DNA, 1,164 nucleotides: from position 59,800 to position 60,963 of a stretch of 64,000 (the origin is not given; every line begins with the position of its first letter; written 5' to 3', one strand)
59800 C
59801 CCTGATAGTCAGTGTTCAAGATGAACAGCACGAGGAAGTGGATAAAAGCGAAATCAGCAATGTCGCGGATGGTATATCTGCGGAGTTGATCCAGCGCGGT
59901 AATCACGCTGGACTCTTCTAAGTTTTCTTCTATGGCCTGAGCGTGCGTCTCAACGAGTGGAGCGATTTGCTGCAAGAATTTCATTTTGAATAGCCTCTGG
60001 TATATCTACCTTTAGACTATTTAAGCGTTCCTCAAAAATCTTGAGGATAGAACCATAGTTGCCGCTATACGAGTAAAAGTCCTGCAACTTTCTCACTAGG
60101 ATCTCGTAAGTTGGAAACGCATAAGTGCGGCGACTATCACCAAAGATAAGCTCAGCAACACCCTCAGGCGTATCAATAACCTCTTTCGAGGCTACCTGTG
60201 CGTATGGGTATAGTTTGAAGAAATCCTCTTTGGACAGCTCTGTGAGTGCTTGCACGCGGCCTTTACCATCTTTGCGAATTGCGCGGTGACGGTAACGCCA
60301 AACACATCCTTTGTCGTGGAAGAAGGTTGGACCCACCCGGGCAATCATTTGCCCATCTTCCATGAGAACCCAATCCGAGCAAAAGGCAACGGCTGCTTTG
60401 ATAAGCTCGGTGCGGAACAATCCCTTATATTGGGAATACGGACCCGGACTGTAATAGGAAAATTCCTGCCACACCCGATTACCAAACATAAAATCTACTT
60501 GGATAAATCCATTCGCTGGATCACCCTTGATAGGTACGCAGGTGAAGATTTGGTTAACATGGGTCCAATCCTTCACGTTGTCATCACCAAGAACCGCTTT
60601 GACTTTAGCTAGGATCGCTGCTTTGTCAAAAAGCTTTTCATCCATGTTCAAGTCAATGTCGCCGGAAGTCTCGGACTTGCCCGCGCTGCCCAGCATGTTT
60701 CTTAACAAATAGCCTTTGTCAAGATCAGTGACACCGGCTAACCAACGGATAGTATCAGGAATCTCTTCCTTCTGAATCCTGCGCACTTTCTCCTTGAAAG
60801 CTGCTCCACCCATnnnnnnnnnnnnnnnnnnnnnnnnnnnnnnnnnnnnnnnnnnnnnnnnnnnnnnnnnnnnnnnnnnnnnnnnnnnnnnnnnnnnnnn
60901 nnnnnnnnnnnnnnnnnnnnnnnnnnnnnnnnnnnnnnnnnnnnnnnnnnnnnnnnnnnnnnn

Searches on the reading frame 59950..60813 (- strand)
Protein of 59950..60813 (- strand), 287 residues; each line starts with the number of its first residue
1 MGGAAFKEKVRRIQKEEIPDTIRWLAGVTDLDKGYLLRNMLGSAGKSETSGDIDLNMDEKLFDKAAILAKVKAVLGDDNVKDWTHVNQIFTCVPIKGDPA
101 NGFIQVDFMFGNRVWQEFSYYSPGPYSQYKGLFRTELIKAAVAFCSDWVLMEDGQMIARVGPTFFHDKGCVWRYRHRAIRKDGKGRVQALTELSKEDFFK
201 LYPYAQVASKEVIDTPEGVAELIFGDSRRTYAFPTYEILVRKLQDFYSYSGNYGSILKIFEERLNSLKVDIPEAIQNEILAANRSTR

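Call 3: search_protein_families(library=pfam, proteins=[window:59950-60813:-], max_evalue=1)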
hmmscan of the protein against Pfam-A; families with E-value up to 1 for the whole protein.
window:59950-60813:- (287 aa): 0 families

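Call 4: search_protein_families(library=phrogs, proteins=[window:59950-60813:-], max_evalue=0.01)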
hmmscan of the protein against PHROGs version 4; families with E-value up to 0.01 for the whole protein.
window:59950-60813:- (287 aa): 0 families

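Call 7: search_solved_structures(query=window:59950-60813:-, max_evalue=10)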
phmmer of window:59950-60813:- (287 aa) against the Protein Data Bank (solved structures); distinct sequences matched with E-value up to 10: 1.
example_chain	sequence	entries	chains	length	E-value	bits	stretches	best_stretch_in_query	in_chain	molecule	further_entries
4nwr_A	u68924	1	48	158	0.54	12.5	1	26-112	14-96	integron gene cassette protein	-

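Call 11: find_homologous_proteins(query=window:59950-60813:-)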
Query window:59950-60813:- (287 aa): 127 proteins with E <= 0.001 among 697 candidates; the best 120 are listed.
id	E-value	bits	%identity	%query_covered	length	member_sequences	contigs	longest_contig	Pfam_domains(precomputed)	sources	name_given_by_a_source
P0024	1.5e-192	656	100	100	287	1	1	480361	-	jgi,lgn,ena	-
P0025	7.7e-127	440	67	99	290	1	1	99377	-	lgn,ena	-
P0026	3.5e-124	432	67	99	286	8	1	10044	-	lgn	-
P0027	4.1e-122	425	67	100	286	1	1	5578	-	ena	-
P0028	2.9e-118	412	65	98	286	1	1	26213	-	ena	-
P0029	4.9e-115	402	64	99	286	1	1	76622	-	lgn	-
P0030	2.1e-114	399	63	98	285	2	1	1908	-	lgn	-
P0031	2.4e-112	393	63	99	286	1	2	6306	-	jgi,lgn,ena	jgi:hypothetical protein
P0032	6.8e-111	388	62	98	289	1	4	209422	-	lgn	-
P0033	5.1e-108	379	62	98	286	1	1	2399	-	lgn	-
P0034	9.5e-106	371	67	86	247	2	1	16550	-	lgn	-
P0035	4.2e-105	369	61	98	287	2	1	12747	-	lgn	-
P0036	3.9e-104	366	58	100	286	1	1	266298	-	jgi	jgi:hypothetical protein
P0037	1.4e-99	351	64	84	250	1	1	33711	-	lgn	-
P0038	6.3e-98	345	63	87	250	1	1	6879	-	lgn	-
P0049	2.7e-79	284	49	96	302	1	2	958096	-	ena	-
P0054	9.2e-78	279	50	97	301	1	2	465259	-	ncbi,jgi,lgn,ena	jgi:hypothetical protein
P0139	1.2e-24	105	29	96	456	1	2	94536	-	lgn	-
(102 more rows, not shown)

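Call 17: search_solved_structures(query=A2, max_evalue=10, show_alignments=2)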
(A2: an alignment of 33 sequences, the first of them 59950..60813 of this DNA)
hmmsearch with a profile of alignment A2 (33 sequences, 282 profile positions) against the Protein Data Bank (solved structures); distinct sequences matched with E-value up to 10: 0.

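Call 18: search_protein_families(library=pfam, alignment_id=A2, max_evalue=1)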
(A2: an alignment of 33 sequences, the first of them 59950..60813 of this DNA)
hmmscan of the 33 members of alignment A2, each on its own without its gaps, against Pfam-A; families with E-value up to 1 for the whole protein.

A. member 1, window:59950-60813:- (287 aa): 0 families

B. families by the number of members that match (of 33 scanned): 13 families
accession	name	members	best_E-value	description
PF08102.16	Antimicrobial_7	1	0.003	Scorpion antimicrobial peptide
PF09406.16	DUF2004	1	0.013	Protein of unknown function (DUF2004)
PF02102.21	Peptidase_M35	1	0.018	Deuterolysin metalloprotease (M35) family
PF03745.19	DUF309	1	0.036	Domain of unknown function (DUF309)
PF24543.1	Usp-48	1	0.056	Usp-48 domain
PF16005.11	MOEP19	1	0.059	KH-like RNA-binding domain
PF00600.24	Flu_NS1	1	0.12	Influenza non-structural protein (NS1)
PF20529.3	DUF6744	1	0.12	Family of unknown function (DUF6744)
PF18596.6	Sld7_C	1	0.13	Sld7 C-terminal domain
PF21653.3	pulA_all-beta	1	0.16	Pullulanase, all-beta domain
PF20196.3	DUF6559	1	0.19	Family of unknown function (DUF6559)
PF08568.16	Kinetochor_Ybp2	1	0.26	Uncharacterised protein family, YAP/Alf4/glomulin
PF19312.4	NtrY_N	1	0.33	NtrY N-terminal region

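Call 24: predict_structure(alignment_id=A2)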
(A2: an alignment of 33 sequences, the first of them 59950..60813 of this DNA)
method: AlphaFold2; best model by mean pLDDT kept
length: 287 residues; sequences in the alignment: 33
mean_pLDDT: 95.7   pTM: 0.91
mean pLDDT of the five models: 95.7, 95.6, 95.1, 94.2, 94.2
residues with pLDDT >= 90: 271; 70-90: 13; 50-70: 1; < 50: 2
segments of 3 or more residues with pLDDT < 50: none
pLDDT, mean of each block of 10 residues (from residue 1): 78 98 98 98 94 97 98 98 96 98 98 97 93 97 98 95 97 97 93 98 98 98 97 97 94 95 94 96 85
secondary structure, 60 per line:
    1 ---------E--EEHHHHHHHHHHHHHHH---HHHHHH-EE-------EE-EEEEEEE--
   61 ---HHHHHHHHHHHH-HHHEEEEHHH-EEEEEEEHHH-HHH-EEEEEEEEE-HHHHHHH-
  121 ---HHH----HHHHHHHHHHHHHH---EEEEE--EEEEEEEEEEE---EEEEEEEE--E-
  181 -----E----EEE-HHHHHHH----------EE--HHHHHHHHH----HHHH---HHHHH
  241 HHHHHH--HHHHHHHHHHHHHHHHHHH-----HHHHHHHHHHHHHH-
elements in order: H15-29 H33-38 E52-58 H64-75 E80-83 E88-94 E103-111 H113-119 H131-144 E148-152 E155-165 E169-176 E191-193 H195-201 H216-224 H229-232 H236-246 H249-267 H273-286

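Call 27: find_encoding_contigs(protein=P0054, flank=6000, max_places=1)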
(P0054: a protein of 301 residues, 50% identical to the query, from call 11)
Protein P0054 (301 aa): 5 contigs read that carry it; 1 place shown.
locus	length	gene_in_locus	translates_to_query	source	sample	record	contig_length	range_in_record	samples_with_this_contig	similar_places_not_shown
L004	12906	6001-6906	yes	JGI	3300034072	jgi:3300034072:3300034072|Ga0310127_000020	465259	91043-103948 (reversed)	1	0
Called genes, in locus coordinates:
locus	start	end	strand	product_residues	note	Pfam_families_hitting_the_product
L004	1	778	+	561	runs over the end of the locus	-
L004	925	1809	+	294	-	-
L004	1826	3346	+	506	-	PF13481:AAA_25 (weak), PF03796:DnaB_C, PF06745:ATPase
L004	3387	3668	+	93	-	-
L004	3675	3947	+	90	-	-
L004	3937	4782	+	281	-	-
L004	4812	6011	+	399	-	-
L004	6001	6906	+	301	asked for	-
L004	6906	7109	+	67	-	-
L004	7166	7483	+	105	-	-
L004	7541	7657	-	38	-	-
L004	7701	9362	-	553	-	PF00989:PAS, PF13188:PAS_8 (faint), PF13426:PAS_9, PF08447:PAS_3, PF00989:PAS (weak), PF08448:PAS_4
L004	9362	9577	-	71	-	-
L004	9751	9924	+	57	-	-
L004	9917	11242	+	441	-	-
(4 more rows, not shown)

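Call 28: find_encoding_contigs(protein=P0049, flank=6000, max_places=1)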
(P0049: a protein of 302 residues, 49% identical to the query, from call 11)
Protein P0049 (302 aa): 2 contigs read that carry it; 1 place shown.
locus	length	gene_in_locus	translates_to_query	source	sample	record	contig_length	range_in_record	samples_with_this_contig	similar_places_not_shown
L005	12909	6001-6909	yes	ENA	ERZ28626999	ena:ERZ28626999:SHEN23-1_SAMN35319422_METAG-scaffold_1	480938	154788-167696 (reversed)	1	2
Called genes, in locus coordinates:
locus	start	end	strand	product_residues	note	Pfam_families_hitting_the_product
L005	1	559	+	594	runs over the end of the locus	-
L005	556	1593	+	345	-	-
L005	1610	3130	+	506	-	PF13481:AAA_25 (weak), PF03796:DnaB_C, PF06745:ATPase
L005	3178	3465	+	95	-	-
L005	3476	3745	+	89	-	-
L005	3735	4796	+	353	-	-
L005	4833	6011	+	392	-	-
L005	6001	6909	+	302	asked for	-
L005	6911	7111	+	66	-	-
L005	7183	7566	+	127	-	-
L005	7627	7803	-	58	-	-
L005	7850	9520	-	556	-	PF00989:PAS, PF08448:PAS_4 (weak), PF13188:PAS_8 (faint), PF13426:PAS_9, PF08447:PAS_3 (weak), PF00989:PAS (weak), PF08448:PAS_4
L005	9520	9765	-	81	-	-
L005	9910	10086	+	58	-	-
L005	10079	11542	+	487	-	-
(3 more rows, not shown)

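Call 29: find_encoding_contigs(protein=P0139, flank=6000, max_places=1)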
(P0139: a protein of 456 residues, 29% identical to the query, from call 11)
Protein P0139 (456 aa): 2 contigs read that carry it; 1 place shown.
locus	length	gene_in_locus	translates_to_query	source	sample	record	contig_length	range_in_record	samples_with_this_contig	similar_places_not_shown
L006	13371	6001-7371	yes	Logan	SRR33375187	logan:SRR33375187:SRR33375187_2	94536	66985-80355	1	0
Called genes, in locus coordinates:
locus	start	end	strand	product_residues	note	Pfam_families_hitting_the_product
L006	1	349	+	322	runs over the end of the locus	PF13385:Laminin_G_3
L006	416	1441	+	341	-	-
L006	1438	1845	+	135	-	-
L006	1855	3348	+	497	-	PF03796:DnaB_C, PF13481:AAA_25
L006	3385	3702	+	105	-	-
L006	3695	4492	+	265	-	-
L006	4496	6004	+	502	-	-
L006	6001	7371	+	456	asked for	-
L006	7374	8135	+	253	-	-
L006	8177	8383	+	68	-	-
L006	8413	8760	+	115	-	-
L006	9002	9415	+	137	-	-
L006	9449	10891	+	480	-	-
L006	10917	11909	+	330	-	-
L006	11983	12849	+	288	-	-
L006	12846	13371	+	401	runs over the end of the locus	-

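Call 47: search_dna_similar(query=window:59950-60813:-, collection=phages, mode=protein, max_evalue=0.001, max_rows=40)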
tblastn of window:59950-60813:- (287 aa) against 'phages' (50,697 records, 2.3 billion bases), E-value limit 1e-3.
Records with a match: 3; places in all: 4; records where one place covers at least 80% of the query: 3.
Best place of each record, by identity: 60-80% 1; <60% 2.
By first word of the organism name: Agrobacterium 2; Sinorhizobium 1.
By host as written in the record: Agrobacterium tumefaciens C58 2; Sinohrizobium meliloti NRRL L-50 1.
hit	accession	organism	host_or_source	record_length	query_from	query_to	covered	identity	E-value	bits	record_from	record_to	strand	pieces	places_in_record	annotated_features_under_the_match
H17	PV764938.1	Sinorhizobium phage Phosso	Sinohrizobium meliloti NRRL L-50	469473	1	285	99%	67.0%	3e-122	390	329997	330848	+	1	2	hypothetical protein (x3)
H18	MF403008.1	Agrobacterium phage Atu_ph07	Agrobacterium tumefaciens C58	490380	1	282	98%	37.2%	2e-47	175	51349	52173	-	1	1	hypothetical protein (x3)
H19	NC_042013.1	Agrobacterium phage Atu_ph07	Agrobacterium tumefaciens C58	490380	1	282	98%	37.2%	2e-47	175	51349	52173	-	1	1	hypothetical protein (x3)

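Call 54: search_protein_families(library=pfam, proteins=[L006:4496-6004:+, L006:6001-7371:+], max_evalue=0.1)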
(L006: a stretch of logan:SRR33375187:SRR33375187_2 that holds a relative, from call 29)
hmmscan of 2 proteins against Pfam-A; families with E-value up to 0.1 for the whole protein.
L006:4496-6004:+ (502 aa): 2 families
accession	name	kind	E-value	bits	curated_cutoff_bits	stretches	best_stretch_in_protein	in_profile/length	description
PF09414.15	RNA_ligase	-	0.00039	21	27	1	42-79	2-33/171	RNA ligase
PF00448.28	SRP54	-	0.019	15.1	22.7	1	399-461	43-102/196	SRP54-type protein, GTPase domain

L006:6001-7371:+ (456 aa): 0 families

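Call 59: find_homologous_proteins(query=A2, max_evalue=0.01)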
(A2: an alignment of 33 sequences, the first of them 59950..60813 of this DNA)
Query A2 (33 sequences) (287 aa, profile of the alignment): 880 proteins with E <= 0.01 among 8000 candidates; the best 120 are listed.
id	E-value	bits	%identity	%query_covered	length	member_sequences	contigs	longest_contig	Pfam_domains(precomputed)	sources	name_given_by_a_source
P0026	3.5e-123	428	67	99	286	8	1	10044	-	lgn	-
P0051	4.3e-122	425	49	95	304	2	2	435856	-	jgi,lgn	jgi:hypothetical protein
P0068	9.6e-122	424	47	96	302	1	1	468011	-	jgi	jgi:hypothetical protein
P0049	1.8e-121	423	49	96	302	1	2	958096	-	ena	-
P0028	2.3e-121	422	65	98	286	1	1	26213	-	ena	-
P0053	6.6e-121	421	49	95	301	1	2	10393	-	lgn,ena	-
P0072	9.9e-121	420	47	95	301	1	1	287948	-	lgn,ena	-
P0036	1.1e-120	420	58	100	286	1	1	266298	-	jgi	jgi:hypothetical protein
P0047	1.2e-120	420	51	95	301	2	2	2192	-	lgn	-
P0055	1.3e-120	420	49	95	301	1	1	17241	-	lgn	-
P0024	1.4e-120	420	100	100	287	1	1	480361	-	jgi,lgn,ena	-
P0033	1.8e-120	420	62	98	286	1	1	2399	-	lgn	-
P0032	3.0e-120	419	62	98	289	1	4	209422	-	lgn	-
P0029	3.7e-120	419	64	99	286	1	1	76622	-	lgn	-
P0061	4.2e-120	418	49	95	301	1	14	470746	-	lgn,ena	-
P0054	3.1e-118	412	50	97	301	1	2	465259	-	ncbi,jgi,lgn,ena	jgi:hypothetical protein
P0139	1.9e-81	292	29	96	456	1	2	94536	-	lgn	-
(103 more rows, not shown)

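Call 82: fold_search(model_id=the predicted structure, library=pdb)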
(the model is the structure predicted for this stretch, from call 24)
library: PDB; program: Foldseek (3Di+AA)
matches with E <= 10: 377; with E <= 0.001: 2
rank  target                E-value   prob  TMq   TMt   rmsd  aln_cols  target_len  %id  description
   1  1jn3                  1.7e-04  1.00  0.31  0.35  10.6       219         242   14  FIDELITY PROPERTIES AND STRUCTURE OF M282L MUTATOR MUTANT OF DNA POLYMERASE: SUBTLE STRUCTURAL CHANGES INFLUENCE THE MEC (released 2001-08-03)
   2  2van                  6.5e-04  1.00  0.31  0.36  11.7       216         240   15  Nucleotidyl Transfer Mechanism of Mismatched dNTP Incorporation by DNA Polymerase b by Structural and Kinetic Analyses (released 2008-04-15)
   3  8e10_B                1.1e-03  1.00  0.32  0.37  11.7       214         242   13  Structure of mouse polymerase beta (released 2023-02-01)
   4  4mfc_A                1.2e-03  1.00  0.31  0.29  11.8       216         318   14  Structure of human DNA polymerase beta complexed with O6MG in the template base paired with incoming non-hydrolyzable  (released 2014-04-16)
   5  1bpb                  1.2e-03  1.00  0.30  0.35  11.0       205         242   15  CRYSTAL STRUCTURE OF RAT DNA POLYMERASE BETA: EVIDENCE FOR A COMMON POLYMERASE MECHANISM (released 1994-06-22)
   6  4m9g_A                1.3e-03  1.00  0.31  0.29  10.9       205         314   13  DNA Polymerase Beta E295K Binary Complex (released 2013-10-16)
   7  4x5v_A                1.6e-03  1.00  0.33  0.30  11.0       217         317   12  Crystal structure of the post-catalytic nick complex of DNA polymerase lambda with a templating A and incorporated 8-o (released 2015-10-28)
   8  6dic_A                1.8e-03  1.00  0.35  0.31  11.0       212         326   13  D276G DNA polymerase beta substrate complex with templating cytosine and incoming Fapy-dGTP analog (released 2019-01-30)
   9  9y16_A                2.4e-03  1.00  0.32  0.29  11.0       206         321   12  WT human DNA polymerase beta, Binary complex templating dG (released 2026-01-28)
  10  4f5o_A                2.7e-03  1.00  0.32  0.29  11.2       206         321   12  Open ternary complex of R283K DNA polymerase beta with a one metal bound dCTP analog (released 2012-12-12)
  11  1bpe                  2.8e-03  0.99  0.31  0.31  10.9       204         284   16  CRYSTAL STRUCTURE OF RAT DNA POLYMERASE BETA; EVIDENCE FOR A COMMON POLYMERASE MECHANISM (released 1994-07-31)
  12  3hwt_A                3.0e-03  1.00  0.33  0.30  10.2       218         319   12  Ternary complex of DNA polymerase lambda bound to a two nucleotide gapped DNA substrate with a scrunched dA (released 2009-08-25)
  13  4mf8_A                3.1e-03  1.00  0.33  0.30  10.9       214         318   13  Structure of human DNA polymerase beta complexed with nicked DNA containing a mismatched template O6MG and incoming CT (released 2014-08-27)
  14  4mff_A                3.1e-03  0.99  0.30  0.27  11.3       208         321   15  Structure of human DNA polymerase beta complexed with O6MG in the template base paired with incoming non-hydrolyzable  (released 2014-04-16)
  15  6cti_A                3.7e-03  1.00  0.35  0.31  10.8       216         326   13  Ternary complex crystal structure of DNA polymerase Beta with a dideoxy terminated primer with CCL2, beta, gamma dTTP  (released 2018-06-20)
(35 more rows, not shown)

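Call 86: search_protein_families(library=ncbifam, proteins=[window:59950-60813:-, L006:7374-8135:+], max_evalue=0.1)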
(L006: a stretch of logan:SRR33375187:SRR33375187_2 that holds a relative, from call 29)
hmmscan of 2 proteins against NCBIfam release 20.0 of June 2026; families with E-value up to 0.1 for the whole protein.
window:59950-60813:- (287 aa): 0 families

L006:7374-8135:+ (253 aa): 0 families

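Call 87: search_protein_families(library=padloc, proteins=[window:59950-60813:-, L006:7374-8135:+], max_evalue=0.1)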
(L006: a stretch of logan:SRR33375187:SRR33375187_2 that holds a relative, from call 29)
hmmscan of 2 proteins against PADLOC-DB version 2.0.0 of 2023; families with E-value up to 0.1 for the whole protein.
window:59950-60813:- (287 aa): 0 families

L006:7374-8135:+ (253 aa): 0 families

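Call 88: search_protein_families(library=pfam, proteins=[L006:7374-8135:+], max_evalue=0.1)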
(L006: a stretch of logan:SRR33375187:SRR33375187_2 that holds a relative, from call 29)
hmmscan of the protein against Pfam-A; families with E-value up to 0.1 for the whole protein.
L006:7374-8135:+ (253 aa): 0 families

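Call 94: find_related_loci(query=A3, collection=viral_contigs, flank=5000)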
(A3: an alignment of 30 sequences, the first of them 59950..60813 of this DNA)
Query A3 (287 aa) in viral_contigs; peptide patterns used: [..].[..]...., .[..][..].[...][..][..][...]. (x = any residue, [..] = any of these).
165 stretches matched a pattern; 125 encode a relative of the query (tblastn E <= 1e-3); the best 80 are kept; 80 distinct loci.
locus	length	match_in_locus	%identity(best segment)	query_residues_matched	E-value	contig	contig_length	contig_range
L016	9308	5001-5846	61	1-282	3e-111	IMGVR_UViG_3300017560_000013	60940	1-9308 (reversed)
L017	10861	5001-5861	51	1-272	2e-88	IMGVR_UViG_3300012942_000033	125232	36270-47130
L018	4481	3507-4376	51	1-272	3e-88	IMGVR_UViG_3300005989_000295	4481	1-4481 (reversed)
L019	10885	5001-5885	50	1-274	6e-87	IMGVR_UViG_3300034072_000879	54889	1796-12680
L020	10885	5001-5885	49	1-274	1e-86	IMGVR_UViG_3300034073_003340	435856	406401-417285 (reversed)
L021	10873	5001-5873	51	1-273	1e-85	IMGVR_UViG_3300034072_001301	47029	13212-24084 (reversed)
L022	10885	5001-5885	50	1-277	3e-85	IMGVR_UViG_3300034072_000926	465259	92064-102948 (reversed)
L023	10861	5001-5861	49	1-272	5e-82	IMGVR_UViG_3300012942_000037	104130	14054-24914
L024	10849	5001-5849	50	1-279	8e-81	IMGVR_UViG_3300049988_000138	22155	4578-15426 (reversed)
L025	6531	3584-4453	46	1-275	7e-79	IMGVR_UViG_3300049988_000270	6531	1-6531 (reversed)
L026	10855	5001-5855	47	1-272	7e-74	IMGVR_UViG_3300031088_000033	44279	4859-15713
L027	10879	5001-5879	47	1-275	1e-81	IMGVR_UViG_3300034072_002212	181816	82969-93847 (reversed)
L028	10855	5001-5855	47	1-272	7e-73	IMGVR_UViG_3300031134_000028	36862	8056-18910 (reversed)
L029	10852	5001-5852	43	1-273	1e-71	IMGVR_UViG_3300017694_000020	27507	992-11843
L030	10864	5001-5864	49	1-272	6e-82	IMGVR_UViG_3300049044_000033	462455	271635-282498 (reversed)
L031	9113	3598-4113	37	2-158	9e-25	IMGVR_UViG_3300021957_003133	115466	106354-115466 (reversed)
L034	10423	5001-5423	40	2-143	2e-22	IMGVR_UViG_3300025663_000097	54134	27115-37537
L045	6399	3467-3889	40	2-143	6e-21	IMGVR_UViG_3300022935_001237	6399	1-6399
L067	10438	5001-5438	38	1-140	8e-17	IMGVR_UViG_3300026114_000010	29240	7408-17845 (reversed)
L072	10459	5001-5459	34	2-143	2e-16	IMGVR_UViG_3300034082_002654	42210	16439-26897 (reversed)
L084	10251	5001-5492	30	2-140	1e-14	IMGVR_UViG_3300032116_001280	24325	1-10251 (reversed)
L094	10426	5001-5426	34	10-145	3e-12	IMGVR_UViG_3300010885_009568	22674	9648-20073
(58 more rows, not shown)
